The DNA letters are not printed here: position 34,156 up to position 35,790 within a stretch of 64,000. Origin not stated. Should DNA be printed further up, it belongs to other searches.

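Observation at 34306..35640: Cytoplasmic LRR plus eukaryotic-like Ser/Thr kinase translationally coupled to the rRNA methyltransferase rlmM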

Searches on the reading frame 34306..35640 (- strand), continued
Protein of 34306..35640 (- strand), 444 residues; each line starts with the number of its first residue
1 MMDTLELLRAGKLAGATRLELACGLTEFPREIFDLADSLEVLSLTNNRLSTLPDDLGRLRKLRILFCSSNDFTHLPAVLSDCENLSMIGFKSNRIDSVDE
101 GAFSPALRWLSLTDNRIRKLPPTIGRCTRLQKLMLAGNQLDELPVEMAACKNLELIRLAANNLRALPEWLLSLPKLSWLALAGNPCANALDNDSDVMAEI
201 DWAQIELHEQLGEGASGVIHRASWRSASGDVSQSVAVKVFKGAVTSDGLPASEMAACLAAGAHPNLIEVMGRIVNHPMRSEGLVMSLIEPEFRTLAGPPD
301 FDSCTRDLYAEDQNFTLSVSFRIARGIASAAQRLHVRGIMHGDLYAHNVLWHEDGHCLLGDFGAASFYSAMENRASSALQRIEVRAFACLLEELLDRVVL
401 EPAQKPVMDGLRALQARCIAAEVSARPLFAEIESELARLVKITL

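Call 14: search_solved_structures(query=window:34306-35640:-, max_evalue=0.001, show_alignments=2)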
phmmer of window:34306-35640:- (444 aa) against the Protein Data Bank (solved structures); distinct sequences matched with E-value up to 0.001: 785 (the best 60 are shown).
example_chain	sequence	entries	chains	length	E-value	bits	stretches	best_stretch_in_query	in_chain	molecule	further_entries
4u08_A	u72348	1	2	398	5e-56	193.7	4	27-183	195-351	LIC11098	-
7tvg_D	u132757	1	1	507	1e-48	169.7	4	39-184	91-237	Leucine-rich repeat protein SHOC-2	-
7txh_B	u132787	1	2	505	4.8e-48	167.4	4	39-182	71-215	Leucine-rich repeat protein SHOC-2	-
9fqr_Xo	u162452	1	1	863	3e-47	164.8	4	32-185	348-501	Leucine rich repeats and death domain containing 1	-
9btm_B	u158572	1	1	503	3.1e-47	164.8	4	39-184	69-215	Leucine-rich repeat protein SHOC-2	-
7tyg_A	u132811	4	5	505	3.3e-47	164.7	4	39-184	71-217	Leucine-rich repeat protein SHOC-2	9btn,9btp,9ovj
7t7a_A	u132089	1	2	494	1.6e-46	162.4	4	39-184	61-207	Leucine-rich repeat protein SHOC-2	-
7sd0_A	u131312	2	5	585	3.9e-46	161.1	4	39-182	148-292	Leucine-rich repeat protein SHOC-2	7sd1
9o65_A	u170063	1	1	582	6e-46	160.5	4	39-184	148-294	Leucine-rich repeat protein SHOC-2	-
7tvf_A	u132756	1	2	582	2e-45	158.8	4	39-184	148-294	Leucine-rich repeat protein SHOC-2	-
7upi_C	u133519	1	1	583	2.1e-45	158.8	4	39-184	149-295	Leucine-rich repeat protein SHOC-2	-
6s6q_A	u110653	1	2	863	1.1e-44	156.4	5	30-203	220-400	LRR receptor-like serine/threonine-protein kinase GSO1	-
9ijj_4X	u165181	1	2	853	3.2e-44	154.8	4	27-186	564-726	Leucine-rich repeat and death domain-containing protein 1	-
4u09_A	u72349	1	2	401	2.2e-38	135.6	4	28-163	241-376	LIC12759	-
4u06_A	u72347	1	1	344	6e-36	127.6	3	27-184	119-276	LIC10831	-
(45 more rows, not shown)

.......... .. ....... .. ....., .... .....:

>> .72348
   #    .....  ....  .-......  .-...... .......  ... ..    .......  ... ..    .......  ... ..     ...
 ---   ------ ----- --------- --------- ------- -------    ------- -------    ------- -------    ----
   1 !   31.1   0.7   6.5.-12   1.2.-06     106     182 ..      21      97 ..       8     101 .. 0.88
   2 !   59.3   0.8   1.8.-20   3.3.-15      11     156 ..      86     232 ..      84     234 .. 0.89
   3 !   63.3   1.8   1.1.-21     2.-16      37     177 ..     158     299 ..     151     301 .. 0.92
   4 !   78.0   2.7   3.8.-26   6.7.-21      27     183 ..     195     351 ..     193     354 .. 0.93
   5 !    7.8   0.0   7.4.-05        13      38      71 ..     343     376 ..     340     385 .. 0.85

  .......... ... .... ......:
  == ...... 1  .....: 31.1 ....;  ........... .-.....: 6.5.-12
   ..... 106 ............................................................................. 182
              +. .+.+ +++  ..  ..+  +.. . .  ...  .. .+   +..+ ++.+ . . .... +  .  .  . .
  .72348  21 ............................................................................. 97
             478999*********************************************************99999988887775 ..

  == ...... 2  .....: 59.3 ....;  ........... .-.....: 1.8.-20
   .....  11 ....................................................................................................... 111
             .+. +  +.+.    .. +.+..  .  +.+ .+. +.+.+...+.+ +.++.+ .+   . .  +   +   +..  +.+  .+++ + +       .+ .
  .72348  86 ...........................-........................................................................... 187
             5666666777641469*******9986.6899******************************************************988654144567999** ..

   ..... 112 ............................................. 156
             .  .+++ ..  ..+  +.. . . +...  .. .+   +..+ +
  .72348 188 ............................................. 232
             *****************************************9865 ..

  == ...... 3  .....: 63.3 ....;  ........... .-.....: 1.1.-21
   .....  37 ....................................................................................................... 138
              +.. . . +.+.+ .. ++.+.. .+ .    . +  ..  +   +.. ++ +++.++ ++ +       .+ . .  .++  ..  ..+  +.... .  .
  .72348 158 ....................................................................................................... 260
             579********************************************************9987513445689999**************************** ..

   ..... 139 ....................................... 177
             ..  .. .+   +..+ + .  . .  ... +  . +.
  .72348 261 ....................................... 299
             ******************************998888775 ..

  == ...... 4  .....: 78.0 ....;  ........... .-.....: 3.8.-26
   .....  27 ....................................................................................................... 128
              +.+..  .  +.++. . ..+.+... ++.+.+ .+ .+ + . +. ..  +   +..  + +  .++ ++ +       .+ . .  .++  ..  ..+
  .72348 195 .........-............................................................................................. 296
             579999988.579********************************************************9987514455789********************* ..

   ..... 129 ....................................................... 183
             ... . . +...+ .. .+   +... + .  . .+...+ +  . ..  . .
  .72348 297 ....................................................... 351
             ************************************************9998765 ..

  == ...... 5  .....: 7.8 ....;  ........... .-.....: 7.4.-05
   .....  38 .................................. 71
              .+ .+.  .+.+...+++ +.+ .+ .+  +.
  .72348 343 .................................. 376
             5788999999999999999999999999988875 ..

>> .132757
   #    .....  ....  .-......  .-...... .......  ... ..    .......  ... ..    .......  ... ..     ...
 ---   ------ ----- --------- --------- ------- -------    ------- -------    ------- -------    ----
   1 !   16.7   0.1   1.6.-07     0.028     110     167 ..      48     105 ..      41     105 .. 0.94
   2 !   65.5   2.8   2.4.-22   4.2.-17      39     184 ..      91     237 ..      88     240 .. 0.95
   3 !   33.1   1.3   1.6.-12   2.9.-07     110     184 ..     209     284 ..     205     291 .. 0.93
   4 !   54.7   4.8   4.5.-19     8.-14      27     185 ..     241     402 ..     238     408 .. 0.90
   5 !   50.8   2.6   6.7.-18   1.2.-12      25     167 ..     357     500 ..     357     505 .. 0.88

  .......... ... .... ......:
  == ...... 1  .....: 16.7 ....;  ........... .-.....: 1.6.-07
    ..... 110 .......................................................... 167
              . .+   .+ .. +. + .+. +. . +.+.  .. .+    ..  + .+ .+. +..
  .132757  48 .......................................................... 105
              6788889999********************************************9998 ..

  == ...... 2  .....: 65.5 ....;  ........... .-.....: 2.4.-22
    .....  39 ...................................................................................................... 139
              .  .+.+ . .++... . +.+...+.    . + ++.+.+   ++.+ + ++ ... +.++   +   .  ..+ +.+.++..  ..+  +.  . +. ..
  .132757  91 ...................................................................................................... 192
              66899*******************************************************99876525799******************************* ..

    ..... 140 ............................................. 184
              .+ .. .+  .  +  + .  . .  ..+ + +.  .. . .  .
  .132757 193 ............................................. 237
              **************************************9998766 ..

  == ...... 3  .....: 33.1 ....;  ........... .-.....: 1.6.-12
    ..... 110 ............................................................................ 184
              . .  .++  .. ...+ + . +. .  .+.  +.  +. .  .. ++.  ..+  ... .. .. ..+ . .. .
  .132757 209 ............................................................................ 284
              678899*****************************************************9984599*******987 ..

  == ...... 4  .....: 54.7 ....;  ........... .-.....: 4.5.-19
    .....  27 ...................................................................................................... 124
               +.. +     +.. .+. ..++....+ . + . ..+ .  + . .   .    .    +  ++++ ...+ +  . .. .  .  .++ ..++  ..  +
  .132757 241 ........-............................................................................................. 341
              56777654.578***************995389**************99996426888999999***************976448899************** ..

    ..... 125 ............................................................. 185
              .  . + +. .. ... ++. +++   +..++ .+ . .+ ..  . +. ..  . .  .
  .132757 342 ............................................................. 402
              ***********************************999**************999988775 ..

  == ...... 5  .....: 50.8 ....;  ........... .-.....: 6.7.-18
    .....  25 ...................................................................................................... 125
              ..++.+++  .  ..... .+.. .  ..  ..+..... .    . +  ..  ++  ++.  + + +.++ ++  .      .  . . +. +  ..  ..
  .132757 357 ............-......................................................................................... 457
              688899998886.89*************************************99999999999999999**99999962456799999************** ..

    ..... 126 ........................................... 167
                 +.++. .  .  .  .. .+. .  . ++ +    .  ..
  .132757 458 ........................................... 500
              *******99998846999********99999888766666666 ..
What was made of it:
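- Closest known: ROCO/LRRK proteins. Same: SHOC2 and LRRD1 are top PDB matches for the LRR part (call 14).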

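Call 28: search_protein_families(library=padloc, proteins=[window:34306-35640:-, P0086], max_evalue=0.01)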
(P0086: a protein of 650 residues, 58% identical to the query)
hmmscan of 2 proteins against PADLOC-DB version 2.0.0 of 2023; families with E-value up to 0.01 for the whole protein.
window:34306-35640:- (444 aa): 19 families
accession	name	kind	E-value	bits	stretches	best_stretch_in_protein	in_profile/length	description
PDLC04138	mad6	-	1.1e-18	65.6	1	189-376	37-211/659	mads_6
PDLC04042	PD-T4-6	-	3.5e-11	41.3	1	205-371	11-162/292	-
PDLC03920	MkoA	-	1.9e-08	31.1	1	259-388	66-214/1112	-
PDLC04053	PD-T4-6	-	1.4e-07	29.3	1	203-368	9-161/311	-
PDLC04054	PD-T4-6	-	2.2e-07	28.6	1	207-367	14-160/347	-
PDLC04060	PD-T4-6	-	3.2e-06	24.3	1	206-370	11-160/486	-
PDLC04047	PD-T4-6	-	7.2e-06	23.3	1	310-365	103-158/327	-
PDLC04780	PDC-M71A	-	1.6e-05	22.5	1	310-366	135-191/352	-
PDLC04061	PD-T4-6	-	2.1e-05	22.3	1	206-366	19-168/510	-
PDLC04039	PD-T4-6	-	4.1e-05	20.8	1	318-366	114-162/458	-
PDLC04057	PD-T4-6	-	0.00012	19.2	1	317-367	111-157/443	-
PDLC04055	PD-T4-6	-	0.00014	18.8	1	216-381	80-235/496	-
PDLC04059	PD-T4-6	-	0.00017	18.8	1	309-375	101-168/433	-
PDLC04048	PD-T4-6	-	0.00018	19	1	320-368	113-161/354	-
PDLC03921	MkoA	-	0.0002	17.2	1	313-371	306-364/1607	-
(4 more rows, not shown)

P0086 (650 aa): 23 families
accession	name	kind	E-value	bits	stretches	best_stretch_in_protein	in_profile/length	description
PDLC04042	PD-T4-6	-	5.1e-18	63.7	1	206-376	10-169/292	-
PDLC04138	mad6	-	1.5e-17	61.8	1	206-371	52-208/659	mads_6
PDLC04053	PD-T4-6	-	7.6e-13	46.6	1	208-368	12-163/311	-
PDLC04060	PD-T4-6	-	3.9e-10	37.3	1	208-365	11-157/486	-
PDLC04054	PD-T4-6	-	4e-10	37.6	1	209-375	14-170/347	-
PDLC04061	PD-T4-6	-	8.6e-10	36.7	1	208-367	19-171/510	-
PDLC04039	PD-T4-6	-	1.8e-08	31.8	1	208-364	17-162/458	-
PDLC04043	PD-T4-6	-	3e-08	31.2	1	207-364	17-163/452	-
PDLC03920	MkoA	-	7.3e-07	25.8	1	220-375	22-184/1112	-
PDLC04047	PD-T4-6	-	8.8e-07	26.3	1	208-363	13-158/327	-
PDLC04057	PD-T4-6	-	6.2e-06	23.5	1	209-367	12-159/443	-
PDLC04059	PD-T4-6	-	7.5e-06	23.3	1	312-375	106-170/433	-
PDLC04041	PD-T4-6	-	3.6e-05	21.2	1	209-370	32-185/443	-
PDLC04052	PD-T4-6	-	3.8e-05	21.1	1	208-371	12-168/496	-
PDLC04064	PD-T4-6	-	8.8e-05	19.6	1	316-365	119-168/369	-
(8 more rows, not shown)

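Call 33: search_protein_families(library=pfam, alignment_id=A3, max_evalue=0.0001)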
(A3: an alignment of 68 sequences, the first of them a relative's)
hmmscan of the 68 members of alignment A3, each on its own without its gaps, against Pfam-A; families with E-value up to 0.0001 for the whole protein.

A. member 1, L001:8218-9828:+ (536 aa): 5 families
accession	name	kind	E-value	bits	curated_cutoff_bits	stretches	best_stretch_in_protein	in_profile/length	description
PF00015.26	MCPsignal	-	4.3e-35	121.5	34.6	1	336-493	2-166/172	Methyl-accepting chemotaxis protein (MCP) signalling domain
PF08447.18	PAS_3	-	1.3e-17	64.2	25.6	1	31-110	2-84/89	PAS fold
PF13426.13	PAS_9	-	4.4e-12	46.6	27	1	21-110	5-93/103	PAS domain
PF00989.32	PAS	-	1.3e-11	44.9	22.6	1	24-112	17-107/113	PAS fold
PF00672.30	HAMP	-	6.6e-09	36.4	25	1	221-271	1-51/53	HAMP domain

B. families by the number of members that match (of 68 scanned): 70 families (the first 25 are shown)
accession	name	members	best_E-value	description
PF13407.12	Peripla_BP_4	7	4.3e-47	Periplasmic binding protein domain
PF00532.27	Peripla_BP_1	7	2.5e-22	Periplasmic binding proteins and sugar binding domain of LacI family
PF13377.12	Peripla_BP_3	6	3.2e-07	Periplasmic binding protein-like domain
PF01070.24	FMN_dh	3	1.6e-136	FMN-dependent dehydrogenase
PF01612.26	DNA_pol_A_exo1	3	2.5e-16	3'-5' exonuclease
PF03060.21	NMO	3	1e-06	Nitronate monooxygenase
PF01645.23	Glu_synthase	3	2.4e-06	Conserved region in glutamate synthase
PF22046.2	FabMG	2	5.4e-236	Enoyl-acyl carrier protein reductase FabMG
PF00176.29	SNF2-rel_dom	2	1e-68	SNF2-related domain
PF12698.13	ABC2_membrane_3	2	3.4e-48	ABC-2 family transporter protein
PF01709.26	Transcrip_reg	2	2.4e-45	TACO1/YebC second and third domain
PF01061.29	ABC2_membrane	2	1.2e-34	ABC-2 type transporter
PF00271.37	Helicase_C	2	2.3e-25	Helicase conserved C-terminal domain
PF20772.2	TACO1_YebC_N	2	4.6e-22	TACO1/YebC protein N-terminal domain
PF04851.21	ResIII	2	2e-08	Type III restriction enzyme, res subunit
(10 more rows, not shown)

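Call 34: search_protein_families(library=pfam, alignment_id=A4, max_evalue=0.0001)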
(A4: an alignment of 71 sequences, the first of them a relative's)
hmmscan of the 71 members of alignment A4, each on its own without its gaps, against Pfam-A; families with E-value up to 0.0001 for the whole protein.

A. member 1, L001:5536-5970:- (144 aa): 0 families

B. families by the number of members that match (of 71 scanned): 65 families (the first 25 are shown)
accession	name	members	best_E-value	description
PF01035.26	DNA_binding_1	7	1.6e-32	6-O-methylguanine DNA methyltransferase, DNA binding domain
PF02870.21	Methyltransf_1N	7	1.1e-10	6-O-methylguanine DNA methyltransferase, ribonuclease-like domain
PF03969.22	AFG1_ATPase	4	4.2e-95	AFG1-like ATPase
PF00270.35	DEAD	2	2.7e-22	DEAD/DEAH box helicase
PF00271.37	Helicase_C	2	3.7e-19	Helicase conserved C-terminal domain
PF17191.10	RecG_wedge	2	3e-16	RecG wedge domain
PF13202.12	EF-hand_5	2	5e-16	EF hand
PF19833.4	RecG_dom3_C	2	1.4e-13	ATP-dependent DNA helicase RecG, domain 3, C-terminal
PF00036.39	EF-hand_1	2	1.9e-13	EF hand domain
PF13405.12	EF-hand_6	2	6.2e-13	EF-hand domain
PF13499.12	EF-hand_7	2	4.7e-10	EF-hand domain pair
PF00440.29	TetR_N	2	4.9e-10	Bacterial regulatory proteins, tetR family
PF04851.21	ResIII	2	1.1e-08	Type III restriction enzyme, res subunit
PF13604.12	AAA_30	2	9.5e-06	AAA domain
PF22590.2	Cas3-like_C_2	2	1.7e-05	CRISPR-associated nuclease/helicase Cas3, C-terminal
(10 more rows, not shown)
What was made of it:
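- A Pfam census of the nearest ORFs groups at most 7 of 68-71, all from Paraburkholderia (calls 33 and 34). Most neighbours are unrelated housekeeping genes (calls 33 and 34).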

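Call 35: predict_structure(alignment_id=A1)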
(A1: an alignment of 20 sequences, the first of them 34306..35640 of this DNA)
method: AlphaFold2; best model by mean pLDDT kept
length: 444 residues; sequences in the alignment: 20
mean_pLDDT: 89.4   pTM: 0.86
mean pLDDT of the five models: 89.4, 88.6, 86.7, 83.6, 79.6
residues with pLDDT >= 90: 318; 70-90: 93; 50-70: 29; < 50: 4
segments of 3 or more residues with pLDDT < 50: 192-194
pLDDT, mean of each block of 10 residues (from residue 1): 83 93 93 95 96 95 96 96 94 95 93 95 96 94 96 92 92 93 81 67 94 84 81 91 64 85 91 90 91 86 73 91 95 92 86 91 81 81 93 93 91 97 95 93 64
secondary structure, 60 per line:
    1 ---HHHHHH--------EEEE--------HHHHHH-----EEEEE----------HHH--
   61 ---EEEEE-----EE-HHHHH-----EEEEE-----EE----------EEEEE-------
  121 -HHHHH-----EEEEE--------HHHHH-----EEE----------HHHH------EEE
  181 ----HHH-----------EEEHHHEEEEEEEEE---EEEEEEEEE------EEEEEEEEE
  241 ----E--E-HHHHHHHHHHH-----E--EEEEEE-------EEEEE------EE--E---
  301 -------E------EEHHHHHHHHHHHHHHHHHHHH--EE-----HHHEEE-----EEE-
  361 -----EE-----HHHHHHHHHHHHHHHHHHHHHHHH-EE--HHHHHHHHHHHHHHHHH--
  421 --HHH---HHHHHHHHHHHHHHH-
elements in order: H4-9 E18-21 H30-35 E41-45 E64-68 H77-81 E87-91 E109-113 H122-126 E132-136 H145-149 E155-157 H168-171 E178-180 E199-201 E205-213 E217-225 E232-240 H250-260 E269-274 E282-286 H317-336 E349-351 E357-359 H373-396 H402-418 H429-443
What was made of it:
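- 35071..35601 (-): LRR domain, residues 14-190: eight repeats of 22-23 residues. AF2 strands at 18, 41, 64, 87, 109, 132, 155 and 178 (call 35).
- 34309..35031 (-): Short TK/TKL-like kinase domain, residues 204-444. Only three helices follow DFG (call 35).
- On Canonical Hanks-type (ePK/PknB) Ser/Thr kinase: Only about 10 residues separate DFG from the long helix 373-396 (call 35).
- Closest known: Eukaryotic TK/TKL kinases. Different: No activation loop, APE motif or alphaG (call 35).
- Checked: The AlphaFold2 model (pLDDT 89.4, call 35) shows eight beta-strand turns with a period of 22-23 residues.
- The AF2 model (pLDDT 89.4, pTM 0.86) has only helices 373-396, 402-418 and 429-443 after DFG (call 35).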
